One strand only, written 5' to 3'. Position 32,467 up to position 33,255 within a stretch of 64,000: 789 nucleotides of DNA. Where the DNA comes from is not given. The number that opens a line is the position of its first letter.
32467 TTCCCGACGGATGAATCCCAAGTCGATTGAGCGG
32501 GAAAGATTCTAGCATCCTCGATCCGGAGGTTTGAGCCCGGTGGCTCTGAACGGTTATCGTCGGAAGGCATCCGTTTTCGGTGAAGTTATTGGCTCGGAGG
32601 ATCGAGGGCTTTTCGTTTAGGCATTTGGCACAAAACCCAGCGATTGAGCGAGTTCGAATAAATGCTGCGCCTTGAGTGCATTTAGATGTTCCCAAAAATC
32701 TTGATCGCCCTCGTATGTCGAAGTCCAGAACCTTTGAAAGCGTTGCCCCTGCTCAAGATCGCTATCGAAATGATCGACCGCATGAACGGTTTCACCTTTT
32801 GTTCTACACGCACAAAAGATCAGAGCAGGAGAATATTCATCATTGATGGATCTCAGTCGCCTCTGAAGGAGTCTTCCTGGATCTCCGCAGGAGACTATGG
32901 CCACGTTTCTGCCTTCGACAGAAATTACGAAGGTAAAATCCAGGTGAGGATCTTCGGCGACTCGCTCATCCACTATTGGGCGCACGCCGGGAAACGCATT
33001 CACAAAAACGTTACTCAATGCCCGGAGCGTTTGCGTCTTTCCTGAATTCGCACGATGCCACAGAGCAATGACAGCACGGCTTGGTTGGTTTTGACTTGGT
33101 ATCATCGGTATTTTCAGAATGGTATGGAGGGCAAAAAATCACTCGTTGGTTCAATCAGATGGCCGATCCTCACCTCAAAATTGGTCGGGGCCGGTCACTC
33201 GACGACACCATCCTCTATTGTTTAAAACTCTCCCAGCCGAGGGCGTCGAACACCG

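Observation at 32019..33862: Unnamed HEPN-like / small P-loop-like / HEPN-like three-gene cassette at the distal end of the R-M/Mrr operon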

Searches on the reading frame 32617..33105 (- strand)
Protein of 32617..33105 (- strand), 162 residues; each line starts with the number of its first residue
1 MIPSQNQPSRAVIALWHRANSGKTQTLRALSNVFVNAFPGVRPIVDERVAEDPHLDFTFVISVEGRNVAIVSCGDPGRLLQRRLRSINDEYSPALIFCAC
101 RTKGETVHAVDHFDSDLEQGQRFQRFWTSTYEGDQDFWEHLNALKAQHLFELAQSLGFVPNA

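Call 3: search_protein_families(library=pfam, proteins=[window:32617-33105:-], max_evalue=1)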
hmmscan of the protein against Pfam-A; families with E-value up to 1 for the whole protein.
window:32617-33105:- (162 aa): 1 family
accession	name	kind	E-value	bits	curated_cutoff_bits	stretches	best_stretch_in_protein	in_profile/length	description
PF13481.12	AAA_25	-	0.21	11.6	27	1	61-93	68-100/195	AAA domain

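Call 4: search_protein_families(library=padloc, proteins=[window:32617-33105:-], max_evalue=1)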
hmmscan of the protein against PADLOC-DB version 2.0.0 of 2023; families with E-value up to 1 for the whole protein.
window:32617-33105:- (162 aa): 0 families

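Call 5: search_protein_families(library=ncbifam, proteins=[window:32617-33105:-], max_evalue=1)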
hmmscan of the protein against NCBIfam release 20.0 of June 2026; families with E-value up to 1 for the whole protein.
window:32617-33105:- (162 aa): 0 families

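Call 7: find_homologous_proteins(query=window:32617-33105:-)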
Query window:32617-33105:- (162 aa): 2 proteins with E <= 0.001 among 63 candidates.
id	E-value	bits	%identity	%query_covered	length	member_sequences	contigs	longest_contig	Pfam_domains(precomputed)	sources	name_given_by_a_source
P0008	1.0e-105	369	100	100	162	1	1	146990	-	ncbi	-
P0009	1.8e-42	163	53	98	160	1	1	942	-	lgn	-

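Call 14: search_protein_families(library=phrogs, proteins=[window:32617-33105:-], max_evalue=1)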
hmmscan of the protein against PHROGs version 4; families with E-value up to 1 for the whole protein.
window:32617-33105:- (162 aa): 0 families

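Call 16: search_solved_structures(query=window:32617-33105:-, max_evalue=10, show_alignments=2)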
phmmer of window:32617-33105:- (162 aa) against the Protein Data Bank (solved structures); distinct sequences matched with E-value up to 10: 2.
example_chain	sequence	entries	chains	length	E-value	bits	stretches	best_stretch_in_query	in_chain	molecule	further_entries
9hmz_A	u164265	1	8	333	0.59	13.5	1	62-97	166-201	SteA-like C-terminal domain-containing protein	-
4r7u_A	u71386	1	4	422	0.84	13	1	63-118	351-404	UDP-N-acetylglucosamine 1-carboxyvinyltransferase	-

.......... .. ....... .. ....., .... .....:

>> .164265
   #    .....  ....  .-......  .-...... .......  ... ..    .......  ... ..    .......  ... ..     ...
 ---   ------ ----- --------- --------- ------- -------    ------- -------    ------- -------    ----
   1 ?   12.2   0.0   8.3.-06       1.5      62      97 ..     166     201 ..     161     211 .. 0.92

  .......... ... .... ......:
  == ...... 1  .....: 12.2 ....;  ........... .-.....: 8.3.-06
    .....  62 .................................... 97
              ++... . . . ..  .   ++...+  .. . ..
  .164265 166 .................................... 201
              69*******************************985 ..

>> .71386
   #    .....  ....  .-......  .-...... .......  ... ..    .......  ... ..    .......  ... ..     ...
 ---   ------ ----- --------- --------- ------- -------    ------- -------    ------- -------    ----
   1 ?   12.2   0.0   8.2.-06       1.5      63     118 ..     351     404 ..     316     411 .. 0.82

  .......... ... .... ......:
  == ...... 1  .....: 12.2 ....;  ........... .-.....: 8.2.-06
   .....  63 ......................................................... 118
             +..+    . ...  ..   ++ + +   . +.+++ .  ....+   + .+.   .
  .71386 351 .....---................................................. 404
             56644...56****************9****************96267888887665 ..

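Call 19: find_encoding_contigs(protein=P0009, flank=5000)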
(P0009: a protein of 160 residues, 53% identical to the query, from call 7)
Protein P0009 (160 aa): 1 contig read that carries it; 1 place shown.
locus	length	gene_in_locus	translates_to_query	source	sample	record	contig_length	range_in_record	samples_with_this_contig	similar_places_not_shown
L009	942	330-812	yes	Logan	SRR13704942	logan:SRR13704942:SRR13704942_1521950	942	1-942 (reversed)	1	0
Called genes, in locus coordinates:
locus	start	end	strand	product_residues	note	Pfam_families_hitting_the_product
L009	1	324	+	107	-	?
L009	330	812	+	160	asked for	-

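Call 34: search_protein_families(library=pfam, proteins=[L009:1-324:+], max_evalue=0.1)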
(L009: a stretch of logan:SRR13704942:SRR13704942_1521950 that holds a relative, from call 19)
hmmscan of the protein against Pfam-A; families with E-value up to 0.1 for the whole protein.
L009:1-324:+ (107 aa): 3 families
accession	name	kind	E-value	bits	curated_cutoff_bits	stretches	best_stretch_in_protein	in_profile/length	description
PF14267.11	DUF4357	-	6.4e-22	77.7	38.4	1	40-93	1-54/54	Domain of unknown function (DUF4357)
PF18755.6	RAMA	-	2.5e-05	24.6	35.2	1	59-99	59-100/107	Restriction Enzyme Adenine Methylase Associated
PF24406.1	nSTAND_NTPase4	-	0.089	13.3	27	0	42-64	31-54/58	Novel STAND NTPase 4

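Call 35: search_protein_families(library=padloc, proteins=[L009:1-324:+], max_evalue=0.1)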
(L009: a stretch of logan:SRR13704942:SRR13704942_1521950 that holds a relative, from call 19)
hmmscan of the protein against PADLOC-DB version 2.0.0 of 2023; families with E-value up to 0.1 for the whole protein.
L009:1-324:+ (107 aa): 7 families
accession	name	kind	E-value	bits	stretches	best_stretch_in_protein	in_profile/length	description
PDLC04925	PDC-S14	-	3.1e-30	103.2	1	4-98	203-296/301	-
PDLC04923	PDC-S14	-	6.9e-26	89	1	5-100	219-313/320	-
PDLC04922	PDC-S14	-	5e-14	50.3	1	5-98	205-299/305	-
PDLC02190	DUF3780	-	1.7e-11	42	1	8-96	268-355/361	-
PDLC05040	PDC-S57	-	2.2e-10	38.8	1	29-99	161-227/229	-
PDLC04921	PDC-S14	-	5.8e-07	27.1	1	36-103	205-274/280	-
PDLC04924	PDC-S14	-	2.3e-06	25.5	1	12-87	187-271/280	-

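Call 42: search_protein_families(library=pfam, alignment_id=A4, max_evalue=0.01)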
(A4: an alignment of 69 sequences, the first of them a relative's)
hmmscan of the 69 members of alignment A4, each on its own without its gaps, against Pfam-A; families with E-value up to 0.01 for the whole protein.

A. member 1, P0008 (162 aa): 0 families

B. families by the number of members that match (of 69 scanned): 9 families
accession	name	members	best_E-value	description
PF25199.1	nSTAND_NTPase5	3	1e-06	Novel STAND NTPase 5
PF04028.18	DUF374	1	3.7e-05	Domain of unknown function (DUF374)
PF16575.11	CLP1_P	1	0.0021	mRNA cleavage and polyadenylation factor CLP1 P-loop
PF13481.12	AAA_25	1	0.0025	AAA domain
PF01637.24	ATPase_2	1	0.0027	ATPase domain predominantly from Archaea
PF01297.22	ZnuA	1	0.0035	Zinc-uptake complex component A periplasmic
PF13401.12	AAA_22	1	0.0042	AAA domain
PF14529.12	Exo_endo_phos_2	1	0.0051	Endonuclease-reverse transcriptase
PF21796.3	Cac1_C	1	0.008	Chromatin assembly factor 1 subunit Cac1, C-terminal domain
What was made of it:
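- On P-loop NTPase (gene B): Three of 69 members hit nSTAND_NTPase5 (1e-6), plus single weak hits to CLP1_P, AAA_25, ATPase_2 and AAA_22 (call 42).
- Closest known: Small P-loop NTPases of the SIMIBI/G3E type. Same: Three family members hit nSTAND_NTPase5 (call 42).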

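Call 46: search_solved_structures(query=A4, max_evalue=10, show_alignments=3)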
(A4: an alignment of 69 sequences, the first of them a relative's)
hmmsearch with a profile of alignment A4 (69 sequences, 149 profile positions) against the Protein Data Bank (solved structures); distinct sequences matched with E-value up to 10: 26.
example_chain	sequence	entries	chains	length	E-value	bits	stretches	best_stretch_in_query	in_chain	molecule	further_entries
4hi0_E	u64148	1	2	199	0.14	15.2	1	6-75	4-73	Urease accessory protein UreG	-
6i27_A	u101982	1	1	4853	0.15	15.1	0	7-28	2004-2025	Midasin,Midasin,Midasin,Midasin,Midasin,Midasin,Midasin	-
6i26_A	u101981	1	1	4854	0.15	15.1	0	7-28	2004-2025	Midasin,Midasin,Midasin,Midasin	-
6hyp_A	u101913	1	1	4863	0.15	15.1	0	7-28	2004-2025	Midasin,Midasin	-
5jcs_s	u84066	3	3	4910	0.15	15.1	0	7-28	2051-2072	Midasin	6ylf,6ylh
4q25_A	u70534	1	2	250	0.16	15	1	14-83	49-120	Phosphate-specific transport system accessory protein PhoU homolog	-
1k8r_B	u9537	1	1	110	0.22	14.6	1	54-96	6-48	Protein kinase byr2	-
1i35_A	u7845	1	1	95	0.24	14.5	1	54-96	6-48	PROTEIN KINASE BYR2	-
6l8f_B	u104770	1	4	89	0.26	14.4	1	26-75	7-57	Antitoxin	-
7bwf_D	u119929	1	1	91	0.31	14.1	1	26-75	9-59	Antitoxin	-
7bwf_B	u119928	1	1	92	0.32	14.1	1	26-75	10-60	Antitoxin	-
6c2u_A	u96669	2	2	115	0.34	14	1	2-51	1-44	phosphate-loop protein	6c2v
6l8e_A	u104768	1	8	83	0.43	13.6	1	28-75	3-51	YefM Antitoxin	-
8tw7_3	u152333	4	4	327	0.5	13.4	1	13-91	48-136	Replication factor C subunit 3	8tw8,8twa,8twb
8fs3_C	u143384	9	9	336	0.53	13.3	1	13-91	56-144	Replication factor C subunit 3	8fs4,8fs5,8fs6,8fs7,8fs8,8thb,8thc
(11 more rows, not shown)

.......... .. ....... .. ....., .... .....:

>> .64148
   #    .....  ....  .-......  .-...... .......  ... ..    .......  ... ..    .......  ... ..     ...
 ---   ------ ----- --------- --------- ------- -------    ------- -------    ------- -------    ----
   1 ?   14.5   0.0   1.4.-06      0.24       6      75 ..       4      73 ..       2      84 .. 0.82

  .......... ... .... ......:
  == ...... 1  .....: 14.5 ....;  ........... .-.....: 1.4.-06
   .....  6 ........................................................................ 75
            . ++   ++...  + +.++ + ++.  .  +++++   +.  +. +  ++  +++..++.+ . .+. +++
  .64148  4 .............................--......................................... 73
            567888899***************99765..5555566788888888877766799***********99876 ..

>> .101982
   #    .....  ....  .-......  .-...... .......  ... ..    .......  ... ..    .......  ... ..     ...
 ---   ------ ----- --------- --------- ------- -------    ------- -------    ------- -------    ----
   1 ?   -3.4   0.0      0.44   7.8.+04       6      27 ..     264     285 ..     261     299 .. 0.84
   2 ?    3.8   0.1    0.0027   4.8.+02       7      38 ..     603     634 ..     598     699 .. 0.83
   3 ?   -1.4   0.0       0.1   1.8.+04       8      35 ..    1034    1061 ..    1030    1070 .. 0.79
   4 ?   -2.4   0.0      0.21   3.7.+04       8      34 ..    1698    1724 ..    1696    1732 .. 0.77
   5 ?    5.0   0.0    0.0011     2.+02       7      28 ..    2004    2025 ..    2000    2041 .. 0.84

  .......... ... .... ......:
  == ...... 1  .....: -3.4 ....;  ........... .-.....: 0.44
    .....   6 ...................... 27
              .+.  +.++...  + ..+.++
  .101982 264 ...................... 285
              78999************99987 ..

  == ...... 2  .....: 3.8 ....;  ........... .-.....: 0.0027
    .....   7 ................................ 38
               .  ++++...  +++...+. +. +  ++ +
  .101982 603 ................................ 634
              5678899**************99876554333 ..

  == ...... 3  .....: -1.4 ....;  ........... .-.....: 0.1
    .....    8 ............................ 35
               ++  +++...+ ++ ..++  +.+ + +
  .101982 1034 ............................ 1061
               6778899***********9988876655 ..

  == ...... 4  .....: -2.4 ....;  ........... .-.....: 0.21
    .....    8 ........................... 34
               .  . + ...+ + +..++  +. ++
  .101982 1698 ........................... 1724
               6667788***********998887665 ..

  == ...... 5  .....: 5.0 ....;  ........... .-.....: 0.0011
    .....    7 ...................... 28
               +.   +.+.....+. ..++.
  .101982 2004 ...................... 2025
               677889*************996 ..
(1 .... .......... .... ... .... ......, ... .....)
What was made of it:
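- On P-loop NTPase (gene B): The PDB profile top hits are UreG, Midasin, RFC and FtsY at E 0.14-1.8 (call 46).
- Closest known: Small P-loop NTPases of the SIMIBI/G3E type. Same: A conserved 'ESxGDP' segment aligns with UreG 'ETGGCPH' (call 46).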

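Call 50: find_related_loci(query=A6, collection=genome_contigs, flank=6000)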
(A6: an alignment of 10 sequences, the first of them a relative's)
Query A6 (162 aa) in genome_contigs; peptide patterns used: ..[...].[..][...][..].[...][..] (x = any residue, [..] = any of these).
75 stretches matched a pattern; 15 encode a relative of the query (tblastn E <= 1e-3); 15 distinct loci.
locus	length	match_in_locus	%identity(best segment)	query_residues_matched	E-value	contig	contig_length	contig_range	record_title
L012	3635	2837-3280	40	12-161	2e-30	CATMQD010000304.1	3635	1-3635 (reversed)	MAG: uncultured Flavobacteriales bacterium isolate SRR3963982_bin.11_MetaWRAP_v1.3_MAG genome assembly, contig: ERZ50527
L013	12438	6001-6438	37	10-159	1e-28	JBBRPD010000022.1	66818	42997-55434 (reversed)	MAG: Chitinophagales bacterium isolate La1_metabat2.396 LA1C_B2.396_k141_2224586L_66818_cov_53.9763, whole genome shotgu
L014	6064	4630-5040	36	10-149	5e-28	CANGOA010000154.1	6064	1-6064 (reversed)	MAG: Flavobacteriia bacterium isolate Jr-7aug17-200 genome assembly, contig: Jr-7aug17-C23460, whole genome shotgun sequ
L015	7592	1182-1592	35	10-149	7e-27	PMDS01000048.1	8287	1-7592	MAG: Melioribacter sp. isolate fen_1284 73.20120700_E2X.198_contig_167883, whole genome shotgun sequence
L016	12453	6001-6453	34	6-159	2e-26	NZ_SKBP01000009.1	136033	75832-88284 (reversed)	Flavobacterium salilacus subsp. salilacus strain SaA2.12 NODE_9_length_136033_cov_167.308342, whole genome shotgun seque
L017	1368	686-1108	37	3-148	3e-26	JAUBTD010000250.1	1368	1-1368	Microcoleus sp. F10-A1 NODE_4391_length_1368_cov_81.470178, whole genome shotgun sequence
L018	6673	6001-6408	36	10-148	7e-26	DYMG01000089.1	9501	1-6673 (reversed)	MAG TPA_asm: Paludibacter propionicigenes isolate SulCav_FS06-10_2_30_78 SulCav_FS06_10_4177_length_9501_cov_42_986449,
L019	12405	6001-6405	37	10-148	5e-25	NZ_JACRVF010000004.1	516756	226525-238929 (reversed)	Pontibacter cellulosilyticus strain SD6 contig4, whole genome shotgun sequence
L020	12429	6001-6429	35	10-156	1e-22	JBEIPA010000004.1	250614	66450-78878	MAG: Flavobacteriales bacterium isolate Sample-106-S6-bin-32 Sample_106_S6-bin_32-k141_192089, whole genome shotgun sequ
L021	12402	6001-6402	35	10-148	2e-22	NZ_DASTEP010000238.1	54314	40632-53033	MAG: Hymenobacter sp. isolate SMAG_U850 k141_43668, whole genome shotgun sequence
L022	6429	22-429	34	10-148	8e-22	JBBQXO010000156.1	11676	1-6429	MAG: Chitinophagales bacterium isolate Co_metawrap_2121 Cmw_2121_k141_18567940_length_11676_cov_17.9941, whole genome sh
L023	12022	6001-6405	34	10-148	7e-25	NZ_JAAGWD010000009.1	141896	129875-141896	Pontibacter burrus strain BT327 31415.BT327.1_9_BT327.00009_31415.BT327.1, whole genome shotgun sequence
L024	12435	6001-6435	32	10-157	6e-23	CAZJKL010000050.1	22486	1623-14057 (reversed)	MAG TPA_asm: uncultured Bacteroidales bacterium isolate binchicken_co113_124 genome assembly, contig: NODE_2552_length_2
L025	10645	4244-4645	32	10-148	2e-15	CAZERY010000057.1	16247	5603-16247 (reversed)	MAG TPA_asm: uncultured Hymenobacter sp. isolate binchicken_co183_66 genome assembly, contig: NODE_3474_length_16247_cov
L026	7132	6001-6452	30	2-160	1e-15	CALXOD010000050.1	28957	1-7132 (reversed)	MAG: uncultured Victivallaceae bacterium isolate E02__bin272 genome assembly, contig: E02__k127_2785413, whole genome sh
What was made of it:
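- Tried and rejected: It was repeated with 10 sequences (call 50).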

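Call 54: search_protein_families(library=pfam, proteins=[L012:1800-2810:+, L013:4962-5927:+, L014:2500-4590:+, L015:724-1161:+, L017:3-704:+, L018:5132-5983:+, L019:5317-5898:+, L020:4222-5982:+, L023:4153-5967:+, L024:5059-5532:+], max_evalue=0.001)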
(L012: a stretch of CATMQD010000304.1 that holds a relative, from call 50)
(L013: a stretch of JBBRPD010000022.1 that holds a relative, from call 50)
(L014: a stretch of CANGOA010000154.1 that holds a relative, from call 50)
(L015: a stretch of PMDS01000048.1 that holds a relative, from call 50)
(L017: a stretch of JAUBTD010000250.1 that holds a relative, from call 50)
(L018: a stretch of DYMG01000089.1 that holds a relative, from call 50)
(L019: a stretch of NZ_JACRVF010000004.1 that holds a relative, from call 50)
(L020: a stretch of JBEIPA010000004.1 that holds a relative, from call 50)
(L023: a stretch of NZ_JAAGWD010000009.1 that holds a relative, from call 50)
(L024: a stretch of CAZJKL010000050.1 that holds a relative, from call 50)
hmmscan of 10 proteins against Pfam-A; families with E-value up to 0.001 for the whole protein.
L012:1800-2810:+ (336 aa): 0 families

L013:4962-5927:+ (321 aa): 0 families

L014:2500-4590:+ (696 aa): 2 families
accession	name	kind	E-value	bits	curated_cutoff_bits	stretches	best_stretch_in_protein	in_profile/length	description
PF07494.17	Reg_prop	-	1.2e-10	40.6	20.4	0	75-96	1-22/24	Two component regulator propeller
PF18962.6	Por_Secre_tail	-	1.9e-08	34.9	27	1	627-687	1-64/75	Secretion system C-terminal sorting domain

L015:724-1161:+ (145 aa): 0 families

L017:3-704:+ (233 aa): 0 families

L018:5132-5983:+ (283 aa): 0 families

L019:5317-5898:+ (193 aa): 0 families

L020:4222-5982:+ (586 aa): 6 families
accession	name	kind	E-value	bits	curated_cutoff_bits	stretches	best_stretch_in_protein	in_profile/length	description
PF00580.27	UvrD-helicase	-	5.3e-29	102.2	23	2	157-241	186-271/271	UvrD/REP helicase N-terminal domain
PF13245.12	AAA_19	-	4e-13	50.1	25.1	1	32-225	11-133/134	AAA domain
PF13361.12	UvrD_C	-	1.2e-09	38.5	25.6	1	502-575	271-345/350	UvrD-like helicase C-terminal domain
PF01443.25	Viral_helicase1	-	2.7e-05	24.5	21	0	504-577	162-228/228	Viral superfamily 1 RNA helicase core domain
PF13538.12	UvrD_C_2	-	5.5e-05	23.4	27.4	0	519-545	2-28/52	UvrD-like helicase C-terminal domain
PF04851.21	ResIII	-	0.0007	20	22.5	0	31-192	22-134/164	Type III restriction enzyme, res subunit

L023:4153-5967:+ (604 aa): 1 family
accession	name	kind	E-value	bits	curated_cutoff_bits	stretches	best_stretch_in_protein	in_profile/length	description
PF10088.15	DUF2326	-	1.7e-20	73.6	28.7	1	464-604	8-141/141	Uncharacterised protein conserved in bacteria (DUF2326)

L024:5059-5532:+ (157 aa): 0 families

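Call 55: search_protein_families(library=pfam, proteins=[L013:6441-6896:+, L021:6479-7858:+, L022:552-2015:+, L015:1939-3054:+, L024:6466-6714:+, L012:3323-3634:+, L026:5384-5737:+, L020:2520-4280:+, L016:6453-6920:-, L019:6687-7157:-], max_evalue=0.001)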
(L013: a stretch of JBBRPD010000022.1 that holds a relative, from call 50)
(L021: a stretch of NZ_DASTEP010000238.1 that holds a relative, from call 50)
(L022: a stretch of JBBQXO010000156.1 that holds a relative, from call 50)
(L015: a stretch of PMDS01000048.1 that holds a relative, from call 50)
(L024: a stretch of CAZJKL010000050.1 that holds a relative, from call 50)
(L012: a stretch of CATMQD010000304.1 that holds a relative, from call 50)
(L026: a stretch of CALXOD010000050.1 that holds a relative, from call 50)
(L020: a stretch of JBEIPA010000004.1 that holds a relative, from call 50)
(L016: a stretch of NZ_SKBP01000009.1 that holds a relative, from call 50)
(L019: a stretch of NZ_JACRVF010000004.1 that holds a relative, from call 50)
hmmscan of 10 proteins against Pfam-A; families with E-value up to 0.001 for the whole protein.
L013:6441-6896:+ (151 aa): 2 families
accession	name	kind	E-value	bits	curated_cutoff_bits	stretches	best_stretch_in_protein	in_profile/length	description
PF20815.3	GIY_YIG_2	-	7.8e-07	29.6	22.4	1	45-137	28-130/153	GIY-YIG catalytic domain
PF01541.30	GIY-YIG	-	6.2e-05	23.7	22.6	1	39-86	2-52/78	GIY-YIG catalytic domain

L021:6479-7858:+ (459 aa): 1 family
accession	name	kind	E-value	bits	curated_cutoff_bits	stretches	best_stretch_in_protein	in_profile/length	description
PF01139.22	RtcB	-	3.8e-36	125.7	27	1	182-440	135-424/426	tRNA-splicing ligase RtcB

L022:552-2015:+ (487 aa): 4 families
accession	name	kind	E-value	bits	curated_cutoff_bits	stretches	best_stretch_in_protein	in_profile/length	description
PF00383.29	dCMP_cyt_deam_1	-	4.2e-09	36.7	25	1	15-119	5-101/102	Cytidine and deoxycytidylate deaminase zinc-binding region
PF13749.12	HATPase_c_4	-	9.2e-09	35.6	26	1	335-418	3-88/89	Putative ATP-dependent DNA helicase recG C-terminal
PF18785.7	Inv-AAD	-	1e-07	32.3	26.5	1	83-155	54-126/129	Invertebrate-AID/APOBEC-deaminase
PF14437.12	MafB19-deam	-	2.5e-05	24.6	27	1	21-150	10-127/142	MafB19-like deaminase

L015:1939-3054:+ (371 aa): 0 families

L024:6466-6714:+ (82 aa): 0 families

L012:3323-3634:+ (104 aa): 0 families

L026:5384-5737:+ (117 aa): 0 families

L020:2520-4280:+ (586 aa): 7 families
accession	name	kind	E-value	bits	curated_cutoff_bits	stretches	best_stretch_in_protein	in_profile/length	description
PF13175.12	AAA_15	-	1.2e-22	81.5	32.1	2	5-89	1-55/374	AAA ATPase domain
PF13304.12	AAA_21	-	2.7e-15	57.7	27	2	263-350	220-304/304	AAA domain, putative AbiEii toxin, Type IV TA system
PF13476.12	AAA_23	-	9.9e-11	43.1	27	1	10-88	2-80/201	AAA domain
PF11398.14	DUF2813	-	5.5e-09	36.3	21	1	5-68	1-62/372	Protein of unknown function (DUF2813)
PF20469.4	OLD-like_TOPRIM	-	9.4e-09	36.1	23.2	1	396-466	1-65/67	Overcoming lysogenization defect protein-like, TOPRIM domain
PF02463.25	SMC_N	-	2.8e-07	30.6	40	1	9-54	4-52/220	RecF/RecN/SMC N terminal domain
PF13555.12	AAA_29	-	1.6e-06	28.2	27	1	13-54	10-50/61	P-loop containing region of AAA domain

L016:6453-6920:- (155 aa): 0 families

L019:6687-7157:- (156 aa): 0 families

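Call 73: search_dna_similar(query=window:32617-33105:-, collection=plasmids, mode=protein, max_evalue=0.001, max_rows=12)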
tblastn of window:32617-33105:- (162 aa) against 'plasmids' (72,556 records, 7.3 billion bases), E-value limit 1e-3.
No match.

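Call 76: search_dna_similar(query=window:32617-33105:-, collection=phages, mode=protein, max_evalue=0.01, max_rows=10)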
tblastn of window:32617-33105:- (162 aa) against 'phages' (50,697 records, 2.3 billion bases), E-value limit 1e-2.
No match.
